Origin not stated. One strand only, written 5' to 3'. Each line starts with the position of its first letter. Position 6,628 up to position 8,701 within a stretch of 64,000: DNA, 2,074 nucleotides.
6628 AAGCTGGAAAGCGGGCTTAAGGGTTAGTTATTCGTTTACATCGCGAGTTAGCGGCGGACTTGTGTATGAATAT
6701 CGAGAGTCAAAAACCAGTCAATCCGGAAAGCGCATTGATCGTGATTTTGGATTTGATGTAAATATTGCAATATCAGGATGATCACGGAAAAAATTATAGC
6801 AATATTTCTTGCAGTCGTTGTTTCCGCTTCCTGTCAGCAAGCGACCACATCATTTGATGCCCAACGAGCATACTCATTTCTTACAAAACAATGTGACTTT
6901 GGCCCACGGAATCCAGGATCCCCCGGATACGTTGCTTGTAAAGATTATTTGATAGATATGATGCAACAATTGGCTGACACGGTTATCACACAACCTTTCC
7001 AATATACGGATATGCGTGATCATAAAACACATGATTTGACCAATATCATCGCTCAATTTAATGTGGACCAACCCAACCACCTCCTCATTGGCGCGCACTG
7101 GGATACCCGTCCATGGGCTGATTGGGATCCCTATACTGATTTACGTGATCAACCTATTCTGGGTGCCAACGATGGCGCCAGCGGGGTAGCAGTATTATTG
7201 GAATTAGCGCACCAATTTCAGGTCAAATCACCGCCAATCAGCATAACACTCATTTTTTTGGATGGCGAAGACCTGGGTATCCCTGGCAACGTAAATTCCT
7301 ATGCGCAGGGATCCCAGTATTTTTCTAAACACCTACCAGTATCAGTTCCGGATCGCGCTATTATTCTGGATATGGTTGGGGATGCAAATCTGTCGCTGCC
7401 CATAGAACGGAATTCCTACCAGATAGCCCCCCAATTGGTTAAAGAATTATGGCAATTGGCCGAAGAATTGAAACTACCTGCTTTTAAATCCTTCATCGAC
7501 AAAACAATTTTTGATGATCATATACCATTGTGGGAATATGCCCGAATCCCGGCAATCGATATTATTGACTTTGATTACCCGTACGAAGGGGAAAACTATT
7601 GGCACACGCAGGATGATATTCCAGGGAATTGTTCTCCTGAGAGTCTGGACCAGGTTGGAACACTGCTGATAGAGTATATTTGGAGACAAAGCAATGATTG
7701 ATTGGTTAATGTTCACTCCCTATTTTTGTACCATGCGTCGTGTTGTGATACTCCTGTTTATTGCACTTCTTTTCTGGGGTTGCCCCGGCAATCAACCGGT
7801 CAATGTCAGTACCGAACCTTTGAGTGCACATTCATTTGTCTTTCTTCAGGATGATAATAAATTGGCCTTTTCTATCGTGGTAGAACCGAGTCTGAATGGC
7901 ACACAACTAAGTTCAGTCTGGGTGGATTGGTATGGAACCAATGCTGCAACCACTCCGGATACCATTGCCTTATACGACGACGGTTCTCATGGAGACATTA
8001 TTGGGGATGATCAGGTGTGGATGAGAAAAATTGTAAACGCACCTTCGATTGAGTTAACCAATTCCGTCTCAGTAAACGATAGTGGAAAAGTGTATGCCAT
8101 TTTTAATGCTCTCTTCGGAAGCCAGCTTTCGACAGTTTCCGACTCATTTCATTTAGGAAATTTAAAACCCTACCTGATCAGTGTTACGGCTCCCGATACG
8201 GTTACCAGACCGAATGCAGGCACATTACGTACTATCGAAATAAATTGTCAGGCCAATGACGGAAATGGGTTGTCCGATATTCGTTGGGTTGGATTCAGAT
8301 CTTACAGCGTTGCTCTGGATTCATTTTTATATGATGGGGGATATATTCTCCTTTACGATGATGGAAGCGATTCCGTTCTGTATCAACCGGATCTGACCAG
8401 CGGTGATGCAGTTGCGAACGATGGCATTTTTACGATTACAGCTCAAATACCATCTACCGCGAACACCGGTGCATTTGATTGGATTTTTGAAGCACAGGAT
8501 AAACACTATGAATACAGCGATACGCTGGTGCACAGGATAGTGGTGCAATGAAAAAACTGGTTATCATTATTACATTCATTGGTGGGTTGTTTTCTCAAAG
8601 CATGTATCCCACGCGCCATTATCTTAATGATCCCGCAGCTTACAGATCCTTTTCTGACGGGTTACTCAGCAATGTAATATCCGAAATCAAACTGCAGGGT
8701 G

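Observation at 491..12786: sprA heads a seven-gene overlap-coupled operon with a glutaminyl-cyclase-like gene and a PorZ/PorQ-like module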

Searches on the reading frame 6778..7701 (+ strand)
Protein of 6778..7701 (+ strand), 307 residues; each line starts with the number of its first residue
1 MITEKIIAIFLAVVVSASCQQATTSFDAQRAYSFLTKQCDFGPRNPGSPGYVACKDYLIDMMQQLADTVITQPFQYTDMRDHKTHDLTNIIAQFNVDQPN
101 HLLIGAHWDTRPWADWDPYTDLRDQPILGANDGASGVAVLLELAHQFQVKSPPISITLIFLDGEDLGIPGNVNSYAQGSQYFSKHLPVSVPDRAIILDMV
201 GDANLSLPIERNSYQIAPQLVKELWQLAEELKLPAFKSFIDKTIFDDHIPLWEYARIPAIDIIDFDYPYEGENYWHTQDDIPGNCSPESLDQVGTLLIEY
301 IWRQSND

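Call 4: search_protein_families(library=pfam, proteins=[window:6778-7701:+], max_evalue=0.01)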
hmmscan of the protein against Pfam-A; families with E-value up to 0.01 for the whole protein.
window:6778-7701:+ (307 aa): 1 family
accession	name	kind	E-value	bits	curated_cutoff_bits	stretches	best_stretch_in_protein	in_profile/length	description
PF04389.22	Peptidase_M28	-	1.2e-28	100.6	21.3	1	89-300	1-192/193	Peptidase family M28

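Call 5: search_protein_families(library=ncbifam, proteins=[window:6778-7701:+], max_evalue=0.01)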
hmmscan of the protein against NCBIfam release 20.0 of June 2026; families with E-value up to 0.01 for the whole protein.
window:6778-7701:+ (307 aa): 2 families
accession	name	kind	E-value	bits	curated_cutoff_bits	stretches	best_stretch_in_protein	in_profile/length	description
NF007568.0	PRK10199.1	equivalog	1e-08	34.8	298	1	39-174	42-185/346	aminopeptidase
TIGR01900.1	dapE-gram_pos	equivalog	7.6e-07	28.3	304.2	1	87-167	45-126/351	succinyl-diaminopimelate desuccinylase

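Call 7: search_solved_structures(query=window:6778-7701:+, max_evalue=0.001, show_alignments=3)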
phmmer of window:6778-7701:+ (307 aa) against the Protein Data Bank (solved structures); distinct sequences matched with E-value up to 0.001: 39.
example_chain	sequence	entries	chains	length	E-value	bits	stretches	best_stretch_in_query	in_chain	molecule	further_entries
6qro_A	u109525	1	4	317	1.2e-47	166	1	24-303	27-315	Glutamine cyclotransferase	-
3tc8_A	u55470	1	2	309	3e-47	164.7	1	21-303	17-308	Leucine aminopeptidase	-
3gux_A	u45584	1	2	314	1e-46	162.9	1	24-303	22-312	putative Zn-dependent exopeptidase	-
4fuu_A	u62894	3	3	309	7.3e-46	160.1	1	24-304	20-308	Leucine aminopeptidase | Glutamine cyclotransferase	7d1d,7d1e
6qql_A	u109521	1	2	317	9.1e-44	153.2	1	24-304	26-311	Glutamine cyclotransferase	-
7cje_A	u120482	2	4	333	1.1e-43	153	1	24-304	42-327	Glutamine cyclotransferase-related protein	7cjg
7d1b_A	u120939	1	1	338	5.8e-39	137.5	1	23-302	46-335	Leucine aminopeptidase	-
7d18_A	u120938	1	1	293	9.3e-18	67.8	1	17-301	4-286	Peptidase M28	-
3si1_A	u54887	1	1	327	4.2e-15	59.1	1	44-298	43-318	Glutaminyl-peptide cyclotransferase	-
3si2_A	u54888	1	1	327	4.4e-15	59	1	44-298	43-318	Glutaminyl-peptide cyclotransferase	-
2zee_A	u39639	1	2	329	1.3e-14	57.4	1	44-300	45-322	Glutaminyl-peptide cyclotransferase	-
2afs_A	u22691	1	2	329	8.2e-14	54.8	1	44-300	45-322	Glutaminyl-peptide cyclotransferase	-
3pbe_A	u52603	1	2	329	8.8e-14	54.7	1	44-300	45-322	Glutaminyl-peptide cyclotransferase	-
7cm0_A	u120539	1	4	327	8.9e-14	54.7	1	44-300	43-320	Glutaminyl-peptide cyclotransferase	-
2zed_A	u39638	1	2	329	9e-14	54.7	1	44-300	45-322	Glutaminyl-peptide cyclotransferase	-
6hc6_A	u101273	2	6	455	3.1e-05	26.7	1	128-301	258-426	Aminopeptidase YwaD | Aminopeptidase Y (Arg Lys Leu preference)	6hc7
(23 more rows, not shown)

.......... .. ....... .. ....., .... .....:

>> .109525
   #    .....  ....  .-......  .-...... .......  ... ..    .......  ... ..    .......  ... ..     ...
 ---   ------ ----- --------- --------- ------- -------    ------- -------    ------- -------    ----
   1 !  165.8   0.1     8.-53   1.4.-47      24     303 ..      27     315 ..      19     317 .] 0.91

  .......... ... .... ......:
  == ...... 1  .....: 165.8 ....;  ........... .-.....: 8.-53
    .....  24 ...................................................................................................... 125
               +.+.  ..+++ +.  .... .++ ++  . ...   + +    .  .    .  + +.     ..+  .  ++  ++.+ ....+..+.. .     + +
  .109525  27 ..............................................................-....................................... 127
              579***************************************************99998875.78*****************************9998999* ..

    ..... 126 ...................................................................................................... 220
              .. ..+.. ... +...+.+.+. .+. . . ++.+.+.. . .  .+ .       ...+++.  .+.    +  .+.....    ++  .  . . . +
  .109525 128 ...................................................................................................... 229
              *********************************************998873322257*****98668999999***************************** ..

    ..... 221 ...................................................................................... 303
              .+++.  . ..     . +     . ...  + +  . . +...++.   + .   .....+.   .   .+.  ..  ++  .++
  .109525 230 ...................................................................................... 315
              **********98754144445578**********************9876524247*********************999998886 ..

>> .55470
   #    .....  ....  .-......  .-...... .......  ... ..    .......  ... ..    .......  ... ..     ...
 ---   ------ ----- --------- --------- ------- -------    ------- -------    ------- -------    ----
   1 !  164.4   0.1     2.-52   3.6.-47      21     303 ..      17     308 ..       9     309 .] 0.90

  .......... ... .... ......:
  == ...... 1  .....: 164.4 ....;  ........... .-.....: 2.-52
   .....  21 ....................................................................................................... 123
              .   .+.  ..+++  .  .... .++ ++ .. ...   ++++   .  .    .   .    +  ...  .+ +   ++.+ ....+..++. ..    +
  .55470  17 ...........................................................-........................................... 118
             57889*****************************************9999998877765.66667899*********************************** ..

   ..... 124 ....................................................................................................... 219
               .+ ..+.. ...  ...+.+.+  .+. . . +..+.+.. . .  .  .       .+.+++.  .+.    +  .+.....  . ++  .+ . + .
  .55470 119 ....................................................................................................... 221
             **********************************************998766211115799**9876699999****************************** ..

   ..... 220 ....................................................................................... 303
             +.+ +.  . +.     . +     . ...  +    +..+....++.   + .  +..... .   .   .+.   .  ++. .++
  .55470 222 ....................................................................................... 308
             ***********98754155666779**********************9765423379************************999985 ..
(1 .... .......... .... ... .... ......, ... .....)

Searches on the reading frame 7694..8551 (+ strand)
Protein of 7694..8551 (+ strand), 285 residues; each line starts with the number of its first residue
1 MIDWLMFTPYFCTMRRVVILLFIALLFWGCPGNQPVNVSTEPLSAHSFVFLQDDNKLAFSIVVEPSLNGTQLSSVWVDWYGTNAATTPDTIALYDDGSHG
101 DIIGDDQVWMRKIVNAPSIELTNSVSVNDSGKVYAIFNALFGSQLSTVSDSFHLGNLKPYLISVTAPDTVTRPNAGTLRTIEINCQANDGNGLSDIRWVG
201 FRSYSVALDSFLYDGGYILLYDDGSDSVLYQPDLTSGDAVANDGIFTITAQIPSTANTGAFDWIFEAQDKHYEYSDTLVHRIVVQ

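Call 4: search_protein_families(library=pfam, proteins=[window:7694-8551:+], max_evalue=0.01)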
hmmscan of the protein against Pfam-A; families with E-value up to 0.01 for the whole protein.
window:7694-8551:+ (285 aa): 0 families

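Call 5: search_protein_families(library=ncbifam, proteins=[window:7694-8551:+], max_evalue=0.01)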
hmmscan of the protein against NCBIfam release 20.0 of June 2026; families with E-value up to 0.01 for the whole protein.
window:7694-8551:+ (285 aa): 2 families
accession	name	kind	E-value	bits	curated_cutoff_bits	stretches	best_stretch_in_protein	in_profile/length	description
NF041940.1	choice_anch_X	domain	5.8e-06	25.9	25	1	235-252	8-25/37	choice-of-anchor X domain-containing protein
NF007766.0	PRK10449.1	equivalog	0.0023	17.6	168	1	14-66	1-53/140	heat shock protein HslJ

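Call 31: search_solved_structures(query=window:7733-8551:+, max_evalue=1)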
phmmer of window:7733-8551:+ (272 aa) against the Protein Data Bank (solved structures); distinct sequences matched with E-value up to 1: 1.
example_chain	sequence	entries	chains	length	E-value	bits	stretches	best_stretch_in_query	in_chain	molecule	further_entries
9bn7_D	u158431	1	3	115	0.077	15.7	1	153-225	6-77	VNARC4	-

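Call 46: find_homologous_proteins(query=window:7733-8551:+)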
Query window:7733-8551:+ (272 aa): 37 proteins with E <= 0.001 among 615 candidates.
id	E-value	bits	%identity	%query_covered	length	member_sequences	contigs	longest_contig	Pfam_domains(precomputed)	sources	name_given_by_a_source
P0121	2.4e-179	613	100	100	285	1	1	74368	-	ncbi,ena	-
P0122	1.1e-99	351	55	99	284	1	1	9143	-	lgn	-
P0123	6.2e-99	349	57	99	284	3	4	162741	-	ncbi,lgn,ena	-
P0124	5.3e-96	339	53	100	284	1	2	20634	-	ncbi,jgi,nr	ncbi:MAG: hypothetical protein HQ509_04935 [Candidatus Marinimicrobia bacterium]|nr:hypothetical pro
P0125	6.7e-88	313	55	100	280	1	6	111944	-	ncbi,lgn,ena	-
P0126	2.9e-84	301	51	100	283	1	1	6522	-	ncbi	-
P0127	8.1e-82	293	50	100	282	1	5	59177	-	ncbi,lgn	ncbi:MAG: hypothetical protein ACE5D8_02465 [Fidelibacterota bacterium]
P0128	9.0e-71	257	44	99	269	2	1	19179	-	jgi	-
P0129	1.1e-64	237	45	94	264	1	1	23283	-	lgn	-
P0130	1.6e-59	220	42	99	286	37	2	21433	-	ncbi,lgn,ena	-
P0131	1.1e-57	214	43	97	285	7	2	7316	-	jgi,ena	-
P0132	2.3e-57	213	40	99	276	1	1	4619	-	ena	-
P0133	4.1e-57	212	41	99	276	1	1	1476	-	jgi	jgi:hypothetical protein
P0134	7.0e-54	201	40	98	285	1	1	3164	-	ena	-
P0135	3.0e-53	199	39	98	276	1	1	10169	-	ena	-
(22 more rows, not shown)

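Call 49: find_encoding_contigs(protein=P0121, flank=10000, max_places=2)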
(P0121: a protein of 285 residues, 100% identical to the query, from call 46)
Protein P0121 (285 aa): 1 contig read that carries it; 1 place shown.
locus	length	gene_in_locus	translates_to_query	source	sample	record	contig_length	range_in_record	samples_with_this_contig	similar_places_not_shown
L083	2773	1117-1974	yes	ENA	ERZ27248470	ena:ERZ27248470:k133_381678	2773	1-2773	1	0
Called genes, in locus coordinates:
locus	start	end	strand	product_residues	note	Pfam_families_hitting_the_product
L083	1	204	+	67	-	?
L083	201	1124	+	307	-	PF04389:Peptidase_M28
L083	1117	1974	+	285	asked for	-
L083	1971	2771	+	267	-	?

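Call 52: predict_structure(alignment_id=A4)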
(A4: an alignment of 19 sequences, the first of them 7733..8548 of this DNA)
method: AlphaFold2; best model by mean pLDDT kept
length: 272 residues; sequences in the alignment: 19
mean_pLDDT: 83.6   pTM: 0.58
mean pLDDT of the five models: 83.6, 83.4, 83.0, 82.1, 81.7
residues with pLDDT >= 90: 118; 70-90: 109; 50-70: 34; < 50: 11
segments of 3 or more residues with pLDDT < 50: 19-26
pLDDT, mean of each block of 10 residues (from residue 1): 57 53 59 88 93 92 96 95 86 93 92 81 96 93 78 90 87 85 90 62 85 70 81 88 85 90 91 87
secondary structure, 60 per line:
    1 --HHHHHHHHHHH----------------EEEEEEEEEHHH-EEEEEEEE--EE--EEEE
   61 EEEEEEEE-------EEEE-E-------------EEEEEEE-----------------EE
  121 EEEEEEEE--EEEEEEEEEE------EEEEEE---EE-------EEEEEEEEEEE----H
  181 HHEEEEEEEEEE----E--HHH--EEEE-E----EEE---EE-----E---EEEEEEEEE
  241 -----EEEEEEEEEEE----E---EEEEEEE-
elements in order: H3-13 E30-38 E43-50 E57-68 E76-79 E95-101 E119-128 E131-140 E147-152 E165-175 E183-192 E205-208 E215-217 E232-240 E246-256 E265-271

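Call 54: fold_search(model_id=the predicted structure, library=pdb)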
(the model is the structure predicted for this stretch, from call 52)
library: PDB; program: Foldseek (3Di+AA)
matches with E <= 10: 1859; with E <= 0.001: 139
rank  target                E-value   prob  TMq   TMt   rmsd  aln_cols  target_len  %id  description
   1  3pdd                  2.7e-06  1.00  0.27  0.34   8.7       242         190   14  Structures of Clostridium thermocellum CbhA fibronectin(III)-like modules (released 2011-11-23)
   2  1cd9_B                3.2e-06  1.00  0.29  0.36   9.3       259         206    8  2:2 COMPLEX OF G-CSF WITH ITS RECEPTOR (released 2000-03-08)
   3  5g50_B                3.2e-06  1.00  0.28  0.32  20.4       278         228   11  Vibrio cholerae scaffolding protein RbmA in complex with magnesium. (released 2017-11-29)
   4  4be6_A                3.4e-06  1.00  0.25  0.30  20.6       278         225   11  V. cholera biofilm scaffolding protein RbmA (released 2013-12-18)
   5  1pgr_B                4.9e-06  1.00  0.30  0.37   9.4       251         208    8  2:2 COMPLEX OF G-CSF WITH ITS RECEPTOR (released 2000-03-08)
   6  4kkp_B                4.9e-06  1.00  0.26  0.29  20.7       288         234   12  Crystal structure of Vibrio cholerae RbmA (crystal form 2) (released 2013-05-22)
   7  4kkr_A                5.2e-06  1.00  0.26  0.31  20.1       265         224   10  Crystal structure of Vibrio cholerae RbmA (crystal form 3) (released 2013-05-22)
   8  4kkq_A                5.2e-06  1.00  0.26  0.30  20.3       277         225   12  Crystal structure of Vibrio cholerae RbmA (crystal form 1) (released 2013-05-22)
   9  5gni_B                5.5e-06  1.00  0.35  0.43   7.4       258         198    8  The crystal structure of PECAM-1 IgL1-2 trans-homophilic dimer (released 2016-12-21)
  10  9d7y_C                6.5e-06  1.00  0.25  0.28  18.3       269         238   10  Crystal structure of scFv corresponding to human autoantibody b96.11 (released 2024-11-06)
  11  1pgr_F                6.8e-06  1.00  0.30  0.37   9.3       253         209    8  2:2 COMPLEX OF G-CSF WITH ITS RECEPTOR (released 2000-03-08)
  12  4be5_A                7.2e-06  1.00  0.25  0.29  20.4       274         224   10  V. cholera biofilm scaffolding protein RbmA (released 2013-12-18)
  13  4kkp_A                1.1e-05  1.00  0.28  0.32  20.7       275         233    9  Crystal structure of Vibrio cholerae RbmA (crystal form 2) (released 2013-05-22)
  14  2ibg_B                1.3e-05  1.00  0.28  0.34  18.6       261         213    9  Crystal Structure of Hedgehog Bound to the FNIII Domains of Ihog (released 2006-10-24)
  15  2vkx_A                1.5e-05  1.00  0.26  0.34  13.2       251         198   11  Human NCAM, FN3 domains 1 and 2, M610R mutant (released 2008-02-26)
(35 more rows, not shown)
